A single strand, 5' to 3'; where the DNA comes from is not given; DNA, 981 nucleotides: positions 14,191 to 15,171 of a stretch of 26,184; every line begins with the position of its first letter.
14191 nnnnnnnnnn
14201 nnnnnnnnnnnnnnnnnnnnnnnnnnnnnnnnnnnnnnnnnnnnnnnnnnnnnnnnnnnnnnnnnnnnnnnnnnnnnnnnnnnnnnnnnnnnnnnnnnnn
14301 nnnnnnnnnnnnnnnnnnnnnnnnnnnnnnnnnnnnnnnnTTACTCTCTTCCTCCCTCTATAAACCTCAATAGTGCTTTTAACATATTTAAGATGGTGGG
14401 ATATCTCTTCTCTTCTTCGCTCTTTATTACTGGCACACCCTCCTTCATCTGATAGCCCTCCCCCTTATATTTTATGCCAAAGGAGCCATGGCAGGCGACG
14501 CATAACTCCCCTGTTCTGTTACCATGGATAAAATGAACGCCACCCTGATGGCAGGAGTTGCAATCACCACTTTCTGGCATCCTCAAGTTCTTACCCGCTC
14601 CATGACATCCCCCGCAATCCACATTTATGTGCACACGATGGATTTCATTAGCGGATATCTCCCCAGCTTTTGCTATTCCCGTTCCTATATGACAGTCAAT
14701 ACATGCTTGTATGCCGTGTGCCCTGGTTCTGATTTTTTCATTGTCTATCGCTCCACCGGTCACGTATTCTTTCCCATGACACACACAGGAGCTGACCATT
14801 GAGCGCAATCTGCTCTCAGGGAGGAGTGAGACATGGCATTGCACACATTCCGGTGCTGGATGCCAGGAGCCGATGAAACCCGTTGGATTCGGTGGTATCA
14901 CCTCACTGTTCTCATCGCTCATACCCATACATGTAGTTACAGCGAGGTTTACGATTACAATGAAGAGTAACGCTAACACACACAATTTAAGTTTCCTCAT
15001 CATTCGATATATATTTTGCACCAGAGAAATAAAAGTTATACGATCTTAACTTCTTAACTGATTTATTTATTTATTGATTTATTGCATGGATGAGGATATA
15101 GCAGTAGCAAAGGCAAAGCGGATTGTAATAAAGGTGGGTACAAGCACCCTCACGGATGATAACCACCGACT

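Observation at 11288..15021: Cytochrome c island: NapC/NirT-like hexahaem gene convergent with a pentahaem - orphan - CcmF operon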

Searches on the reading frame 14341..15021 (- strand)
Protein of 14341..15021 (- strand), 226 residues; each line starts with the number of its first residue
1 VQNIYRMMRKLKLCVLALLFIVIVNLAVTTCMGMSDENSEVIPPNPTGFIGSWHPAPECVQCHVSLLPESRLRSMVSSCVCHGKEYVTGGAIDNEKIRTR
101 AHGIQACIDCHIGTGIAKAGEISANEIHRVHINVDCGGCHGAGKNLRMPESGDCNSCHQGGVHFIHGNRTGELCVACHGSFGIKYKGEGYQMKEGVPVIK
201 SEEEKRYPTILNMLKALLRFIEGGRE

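Call 3: search_protein_families(library=pfam, proteins=[window:14341-15021:-], max_evalue=1)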
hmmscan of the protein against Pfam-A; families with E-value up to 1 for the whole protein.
window:14341-15021:- (226 aa): 4 families
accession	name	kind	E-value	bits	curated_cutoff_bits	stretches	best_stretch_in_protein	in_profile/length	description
PF14522.11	Cytochrome_C7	-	1.2e-07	31.9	24.8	1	103-159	12-67/67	Cytochrome c7 and related cytochrome c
PF02085.21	Cytochrom_CIII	-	9.1e-06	26.4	22.9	2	52-112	26-83/101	Class III cytochrome C family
PF14537.11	Cytochrom_c3_2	-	1.7e-05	25.7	25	1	153-181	8-36/79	Cytochrome c3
PF13435.11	Cytochrome_C554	-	0.03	15.7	20.8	1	100-141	44-84/84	Cytochrome c554 and c-prime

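Call 4: search_protein_families(library=ncbifam, proteins=[window:14341-15021:-], max_evalue=1)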
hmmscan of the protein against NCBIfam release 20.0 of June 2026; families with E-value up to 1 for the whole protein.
window:14341-15021:- (226 aa): 6 families
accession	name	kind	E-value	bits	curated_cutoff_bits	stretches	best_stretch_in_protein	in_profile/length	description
NF045713.1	CxxCH_16_HmcA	equivalog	0.0011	17.7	400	1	103-180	317-388/541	sulfate respiration complex hexadecaheme cytochrome HmcA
NF043010.1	Cyt554_Nsmonas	equivalog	0.0026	17.2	400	1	82-147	61-122/238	cytochrome c-550 CycA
TIGR03507.1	decahem_SO1788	subfamily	0.0087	14.6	209.3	1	153-180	491-519/672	OmcA/MtrC family decaheme c-type cytochrome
TIGR00049.1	TIGR00049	subfamily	0.28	11.4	58.8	0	123-163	18-60/106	iron-sulfur cluster assembly accessory protein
NF040968.1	FeS_ExtO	equivalog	0.54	9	200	1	21-160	8-139/416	selenite/tellurite reduction operon b-type cytochrome iron-sulfur cluster-binding subunit ExtO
NF040967.1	cytc_ExtN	equivalog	0.54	9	200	1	21-160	8-139/415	selenite/tellurite reduction operon c-type cytochrome ExtN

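Call 30: find_homologous_proteins(query=window:14341-15021:-, max_evalue=0.001)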
Query window:14341-15021:- (226 aa): 44 proteins with E <= 0.001 among 180 candidates.
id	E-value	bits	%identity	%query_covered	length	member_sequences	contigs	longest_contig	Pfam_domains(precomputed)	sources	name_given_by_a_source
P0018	1.1e-137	475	91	99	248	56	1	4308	PF14537.12,PF02085.22,PF14522.12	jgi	-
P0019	3.5e-98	346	71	93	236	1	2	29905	PF02085.22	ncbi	-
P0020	1.1e-90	321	63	97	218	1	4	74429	PF14537.12,PF02085.22,PF14522.12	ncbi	-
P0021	2.3e-82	294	61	93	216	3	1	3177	PF14522.12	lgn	-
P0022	1.6e-81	291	59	95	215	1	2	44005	PF14522.12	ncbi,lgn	-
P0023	4.7e-81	290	60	85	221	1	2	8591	PF14522.12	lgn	-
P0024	6.2e-81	289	60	84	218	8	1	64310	PF14522.12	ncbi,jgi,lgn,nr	ncbi:hypothetical protein ES705_08361 [subsurface metagenome]|nr:hypothetical protein [Methanosarcin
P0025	7.4e-81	289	60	94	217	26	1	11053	PF14522.12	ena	-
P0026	2.7e-80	287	59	94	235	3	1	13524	PF14522.12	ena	-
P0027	2.3e-79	284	58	95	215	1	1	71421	PF02085.22,PF14522.12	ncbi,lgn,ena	-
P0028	3.6e-79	283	60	88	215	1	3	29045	-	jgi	jgi:hypothetical protein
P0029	4.9e-79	283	59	94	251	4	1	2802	PF14522.12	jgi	-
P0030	2.2e-78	281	60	84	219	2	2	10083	PF14522.12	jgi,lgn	jgi:hypothetical protein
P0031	3.0e-78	280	58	95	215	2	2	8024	PF02085.22,PF14522.12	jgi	jgi:hypothetical protein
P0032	5.8e-78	279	61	84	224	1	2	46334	PF14522.12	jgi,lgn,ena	-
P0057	9.6e-67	243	55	84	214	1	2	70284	PF02085.22,PF14522.12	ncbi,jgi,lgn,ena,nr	ncbi:MAG TPA: hypothetical protein EYP28_06510 [Methanophagales archaeon]|nr:hypothetical protein [M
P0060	1.7e-51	193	49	81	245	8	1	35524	PF02085.22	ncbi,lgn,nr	ncbi:MAG: hypothetical protein OCU22_05240 [Canidatus Methanoxibalbensis ujae]|nr:hypothetical prote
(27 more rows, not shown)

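Call 53: find_encoding_contigs(protein=P0060, flank=7000, max_places=2)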
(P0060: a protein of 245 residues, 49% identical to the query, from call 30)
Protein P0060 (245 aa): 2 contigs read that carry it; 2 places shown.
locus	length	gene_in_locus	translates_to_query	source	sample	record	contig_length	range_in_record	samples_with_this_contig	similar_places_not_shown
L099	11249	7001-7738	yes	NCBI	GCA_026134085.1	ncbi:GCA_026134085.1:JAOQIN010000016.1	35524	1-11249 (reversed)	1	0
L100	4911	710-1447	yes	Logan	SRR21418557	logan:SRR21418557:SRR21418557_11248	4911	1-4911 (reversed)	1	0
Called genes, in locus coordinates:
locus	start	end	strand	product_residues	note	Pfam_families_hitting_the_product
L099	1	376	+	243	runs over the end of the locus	PF23960:DUF7289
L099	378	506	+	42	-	PF21349:RUBY_RBDX (weak), PF23470:Zn_ribbon_PF0610 (weak)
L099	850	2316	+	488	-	PF00890:FAD_binding_2 (faint), PF01134:GIDA (faint), PF03486:HI0933_like (weak), PF07992:Pyr_redox_2 (faint), PF21688:FAD-depend_C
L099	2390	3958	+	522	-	PF00152:tRNA-synt_2 (faint), PF01409:tRNA-synt_2d, PF17759:tRNA_synthFbeta (faint)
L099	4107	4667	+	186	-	PF04013:Methyltrn_RNA_2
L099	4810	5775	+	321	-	PF00297:Ribosomal_L3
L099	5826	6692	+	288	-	PF00573:Ribosomal_L4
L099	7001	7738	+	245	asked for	PF02085:Cytochrom_CIII (faint)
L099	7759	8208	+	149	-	-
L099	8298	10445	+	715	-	PF01578:Cytochrom_C_asm, PF16327:CcmF_C (weak)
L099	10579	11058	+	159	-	PF12641:Flavodoxin_3, PF12724:Flavodoxin_5, PF00258:Flavodoxin_1, PF03358:FMN_red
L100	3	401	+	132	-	?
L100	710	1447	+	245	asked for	PF02085:Cytochrom_CIII (faint)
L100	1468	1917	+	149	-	-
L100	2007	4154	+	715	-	PF01578:Cytochrom_C_asm, PF16327:CcmF_C (weak)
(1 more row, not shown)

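Call 54: find_encoding_contigs(protein=P0057, flank=7000, max_places=2)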
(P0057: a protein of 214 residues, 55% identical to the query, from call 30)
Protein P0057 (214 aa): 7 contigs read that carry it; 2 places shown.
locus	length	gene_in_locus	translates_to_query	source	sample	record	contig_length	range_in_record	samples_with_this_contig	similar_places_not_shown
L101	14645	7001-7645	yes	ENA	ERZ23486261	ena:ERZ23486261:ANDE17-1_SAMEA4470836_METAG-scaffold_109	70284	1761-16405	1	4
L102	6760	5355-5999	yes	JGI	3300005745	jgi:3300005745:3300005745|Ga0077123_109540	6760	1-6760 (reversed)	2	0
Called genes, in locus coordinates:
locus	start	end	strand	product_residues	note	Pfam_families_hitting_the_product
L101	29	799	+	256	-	PF14522:Cytochrome_C7 (faint)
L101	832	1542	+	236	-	-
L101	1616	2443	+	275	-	-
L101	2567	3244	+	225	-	-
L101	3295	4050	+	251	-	PF10502:Peptidase_S26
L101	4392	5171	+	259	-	-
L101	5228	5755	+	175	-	PF14522:Cytochrome_C7 (faint)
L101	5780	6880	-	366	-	-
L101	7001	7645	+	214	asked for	PF02085:Cytochrom_CIII (faint), PF14522:Cytochrome_C7 (faint)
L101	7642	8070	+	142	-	-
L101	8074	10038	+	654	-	PF01578:Cytochrom_C_asm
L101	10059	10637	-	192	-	PF14522:Cytochrome_C7 (faint), PF09699:Paired_CXXCH_1 (faint), PF14537:Cytochrom_c3_2 (weak)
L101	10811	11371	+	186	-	PF04893:Yip1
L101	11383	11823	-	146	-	PF13404:HTH_AsnC-type, PF13412:HTH_24, PF22451:NirdL-like_HTH (faint), PF01037:AsnC_trans_reg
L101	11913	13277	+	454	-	PF03215:Rad17, PF00004:AAA, PF21960:RCF1-5-like_lid (weak)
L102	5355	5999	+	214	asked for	PF02085:Cytochrom_CIII (faint), PF14522:Cytochrome_C7 (faint)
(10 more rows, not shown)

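Call 56: predict_structure(alignment_id=A4)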
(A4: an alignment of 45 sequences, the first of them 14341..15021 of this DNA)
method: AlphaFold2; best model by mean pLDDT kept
length: 226 residues; sequences in the alignment: 45
mean_pLDDT: 50.1   pTM: 0.25
mean pLDDT of the five models: 50.1, 49.0, 46.5, 46.1, 43.7
residues with pLDDT >= 90: 0; 70-90: 37; 50-70: 68; < 50: 121
segments of 3 or more residues with pLDDT < 50: 31-82, 101-131, 145-149, 174-185, 202-208
pLDDT, mean of each block of 10 residues (from residue 1): 77 85 76 34 30 29 37 40 58 53 34 31 40 51 49 52 53 46 50 53 47 71 60
secondary structure, 60 per line:
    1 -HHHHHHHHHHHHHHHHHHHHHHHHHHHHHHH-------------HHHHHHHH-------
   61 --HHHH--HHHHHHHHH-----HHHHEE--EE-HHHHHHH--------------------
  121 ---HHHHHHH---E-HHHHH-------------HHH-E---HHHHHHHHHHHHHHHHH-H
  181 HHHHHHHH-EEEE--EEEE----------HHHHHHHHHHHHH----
elements in order: H2-32 H46-53 H63-66 H69-77 H83-86 H94-100 H124-130 H136-140 H162-178 H180-188 E190-193 E196-199 H210-222
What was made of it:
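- On c-type multihaem cytochrome - gene B: The AF2 model was too poor to use (pLDDT 50, call 56).
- The AF2 model of B failed (pLDDT 50, call 56), so haem geometry at the CxCH site could not be examined.
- Tried and rejected: The AF2 model of B from a 45-sequence alignment had pLDDT 50 and was unusable, so no fold search was run on it (call 56).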

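Call 88: search_solved_structures(query=A4, max_evalue=1, show_alignments=2)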
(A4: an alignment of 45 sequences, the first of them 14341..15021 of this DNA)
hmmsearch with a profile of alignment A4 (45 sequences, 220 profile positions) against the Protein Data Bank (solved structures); distinct sequences matched with E-value up to 1: 11.
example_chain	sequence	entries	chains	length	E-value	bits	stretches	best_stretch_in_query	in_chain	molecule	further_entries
3ouq_A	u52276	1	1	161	0.0011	21.5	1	126-158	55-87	Cytochrome c family protein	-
8k9e_A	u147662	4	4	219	0.0085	18.5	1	117-153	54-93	Cytochrome c7-like domain-containing protein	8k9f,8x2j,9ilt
2cy3_A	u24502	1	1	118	0.014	17.8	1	45-104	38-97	CYTOCHROME C3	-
6hr0_A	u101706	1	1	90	0.016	17.6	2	143-174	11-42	Cytochrome C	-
1w7o_A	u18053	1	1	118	0.042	16.2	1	44-104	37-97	CYTOCHROME C3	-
3pmq_A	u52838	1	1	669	0.051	15.9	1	95-173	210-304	Decaheme cytochrome c MtrF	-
1exk_A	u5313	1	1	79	0.081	15.3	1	136-187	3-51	DNAJ PROTEIN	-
2k3v_A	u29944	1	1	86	0.14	14.5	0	117-153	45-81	Tetraheme cytochrome c-type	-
1m1p_A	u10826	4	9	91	0.21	14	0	142-174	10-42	Small tetraheme cytochrome c | Periplasmic tetraheme cytochrome c CctA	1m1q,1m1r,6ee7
6f0k_A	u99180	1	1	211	0.42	13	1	118-152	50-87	Cytochrome c family protein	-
6jzb_A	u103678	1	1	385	0.68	12.3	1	98-160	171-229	Chaperone protein DnaJ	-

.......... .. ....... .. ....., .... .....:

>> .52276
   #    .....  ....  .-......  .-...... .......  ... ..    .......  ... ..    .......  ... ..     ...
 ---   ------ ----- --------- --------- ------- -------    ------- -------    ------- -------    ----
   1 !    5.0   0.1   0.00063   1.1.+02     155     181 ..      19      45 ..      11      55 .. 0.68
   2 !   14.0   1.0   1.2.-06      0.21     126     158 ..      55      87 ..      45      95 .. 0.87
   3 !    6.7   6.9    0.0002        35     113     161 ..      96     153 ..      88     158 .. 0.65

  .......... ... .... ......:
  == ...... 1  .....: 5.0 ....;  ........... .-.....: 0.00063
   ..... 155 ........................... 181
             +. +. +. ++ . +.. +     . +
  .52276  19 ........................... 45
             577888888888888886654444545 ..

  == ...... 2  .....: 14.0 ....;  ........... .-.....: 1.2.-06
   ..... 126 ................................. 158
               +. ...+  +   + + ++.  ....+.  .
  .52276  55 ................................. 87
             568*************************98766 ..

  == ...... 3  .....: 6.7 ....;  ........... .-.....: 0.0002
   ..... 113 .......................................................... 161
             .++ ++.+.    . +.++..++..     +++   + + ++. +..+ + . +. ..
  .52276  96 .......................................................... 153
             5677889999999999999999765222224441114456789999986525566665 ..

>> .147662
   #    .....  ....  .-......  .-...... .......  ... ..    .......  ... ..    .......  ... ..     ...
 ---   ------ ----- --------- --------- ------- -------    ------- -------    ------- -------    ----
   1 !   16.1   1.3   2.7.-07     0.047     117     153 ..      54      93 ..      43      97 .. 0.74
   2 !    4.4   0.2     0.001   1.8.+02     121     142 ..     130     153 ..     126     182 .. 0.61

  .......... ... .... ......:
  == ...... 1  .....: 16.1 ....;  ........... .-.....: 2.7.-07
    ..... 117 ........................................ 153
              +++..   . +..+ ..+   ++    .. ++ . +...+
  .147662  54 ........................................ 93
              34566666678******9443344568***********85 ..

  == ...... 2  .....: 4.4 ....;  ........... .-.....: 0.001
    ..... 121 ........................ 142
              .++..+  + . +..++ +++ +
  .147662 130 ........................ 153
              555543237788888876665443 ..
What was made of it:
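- On NrfB pentahaem - gene B: A profile of 45 B sequences searched against all PDB sequences at E<=1 returned only c7/c3-type local hits and no NrfB (call 88).
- Closest known: Small c7/c3-type periplasmic multihaem cytochromes. Same: B gives weak local c7/c3 matches and has an all-His ligand pattern (calls 3, 88).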
